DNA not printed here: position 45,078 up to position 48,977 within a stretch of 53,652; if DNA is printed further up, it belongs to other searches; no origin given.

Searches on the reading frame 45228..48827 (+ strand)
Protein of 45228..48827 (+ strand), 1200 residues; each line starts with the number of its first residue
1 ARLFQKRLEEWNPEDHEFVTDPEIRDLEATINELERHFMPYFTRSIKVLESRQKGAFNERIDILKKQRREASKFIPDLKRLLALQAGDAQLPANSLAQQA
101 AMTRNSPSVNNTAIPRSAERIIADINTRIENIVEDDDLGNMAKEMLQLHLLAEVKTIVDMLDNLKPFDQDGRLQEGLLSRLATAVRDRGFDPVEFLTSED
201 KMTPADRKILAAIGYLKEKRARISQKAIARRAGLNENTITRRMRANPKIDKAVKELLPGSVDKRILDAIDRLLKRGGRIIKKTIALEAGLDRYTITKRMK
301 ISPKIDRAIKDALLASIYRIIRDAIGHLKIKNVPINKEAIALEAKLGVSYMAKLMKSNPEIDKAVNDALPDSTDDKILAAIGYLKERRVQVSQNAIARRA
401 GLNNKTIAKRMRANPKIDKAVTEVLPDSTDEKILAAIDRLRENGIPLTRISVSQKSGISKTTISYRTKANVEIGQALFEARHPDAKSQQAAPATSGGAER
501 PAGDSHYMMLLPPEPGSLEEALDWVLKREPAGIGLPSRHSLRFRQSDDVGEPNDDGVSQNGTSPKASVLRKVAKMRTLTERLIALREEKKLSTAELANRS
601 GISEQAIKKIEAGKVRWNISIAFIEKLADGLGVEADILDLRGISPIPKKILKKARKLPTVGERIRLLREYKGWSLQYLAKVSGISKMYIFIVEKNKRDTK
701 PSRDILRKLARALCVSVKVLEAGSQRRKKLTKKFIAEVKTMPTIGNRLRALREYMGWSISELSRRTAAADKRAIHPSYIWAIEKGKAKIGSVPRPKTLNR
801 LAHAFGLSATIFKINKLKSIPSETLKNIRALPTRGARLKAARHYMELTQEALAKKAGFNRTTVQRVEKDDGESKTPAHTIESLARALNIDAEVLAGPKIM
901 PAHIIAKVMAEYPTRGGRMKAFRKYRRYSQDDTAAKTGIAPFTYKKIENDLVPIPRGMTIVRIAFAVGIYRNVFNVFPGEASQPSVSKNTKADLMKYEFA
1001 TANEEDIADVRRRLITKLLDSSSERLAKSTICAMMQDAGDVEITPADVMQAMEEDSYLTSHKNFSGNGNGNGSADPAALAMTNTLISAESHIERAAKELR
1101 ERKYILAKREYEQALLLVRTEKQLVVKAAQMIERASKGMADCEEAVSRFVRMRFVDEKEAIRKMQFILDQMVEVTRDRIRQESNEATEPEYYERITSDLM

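Call 5: search_protein_families(library=pfam, proteins=[window:45228-48827:+], max_evalue=0.01)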
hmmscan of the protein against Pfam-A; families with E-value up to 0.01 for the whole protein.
window:45228-48827:+ (1200 aa): 20 families
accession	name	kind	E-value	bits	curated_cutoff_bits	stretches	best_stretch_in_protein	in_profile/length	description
PF13560.12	HTH_31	-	2.2e-44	150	27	4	579-637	3-60/64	Helix-turn-helix domain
PF01381.28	HTH_3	-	1.9e-37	127.5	23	3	583-637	2-54/55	Helix-turn-helix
PF12844.13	HTH_19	-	4.1e-29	100.7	30.2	5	745-810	1-56/64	Helix-turn-helix domain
PF13443.12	HTH_26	-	4.2e-16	59.4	22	1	582-634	2-53/63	Cro/C1-type HTH DNA-binding domain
PF13413.12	HTH_25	-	1.1e-15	57.6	24.6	1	582-615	2-35/62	Helix-turn-helix domain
PF13412.12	HTH_24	-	2.2e-12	46.8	21.9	1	204-244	3-39/48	Winged helix-turn-helix DNA-binding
PF13384.12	HTH_23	-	1.2e-08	34.9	24.6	0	836-866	6-37/50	Homeodomain-like domain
PF13404.12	HTH_AsnC-type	-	2.6e-07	30.8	27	1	205-244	4-39/42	AsnC-type helix-turn-helix domain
PF04545.22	Sigma70_r4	-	1.4e-05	24.9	24.1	0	582-611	12-41/50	Sigma-70, region 4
PF13744.12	HTH_37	-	3.9e-05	23.8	27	0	570-637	15-77/80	Helix-turn-helix domain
PF01418.23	HTH_6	-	0.00018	21.8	28.3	0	199-241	11-53/77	Helix-turn-helix domain, rpiR family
PF12802.13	MarR_2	-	0.00025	21.6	27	0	202-241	3-39/61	MarR family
PF04967.18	HTH_10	-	0.00037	20.7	23.1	0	589-609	22-42/53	HTH DNA binding domain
PF09339.16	HTH_IclR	-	0.00058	20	22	0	208-243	4-39/52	IclR helix-turn-helix domain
PF00356.27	LacI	-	0.00076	19.7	27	0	227-255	4-32/46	Bacterial regulatory proteins, lacI family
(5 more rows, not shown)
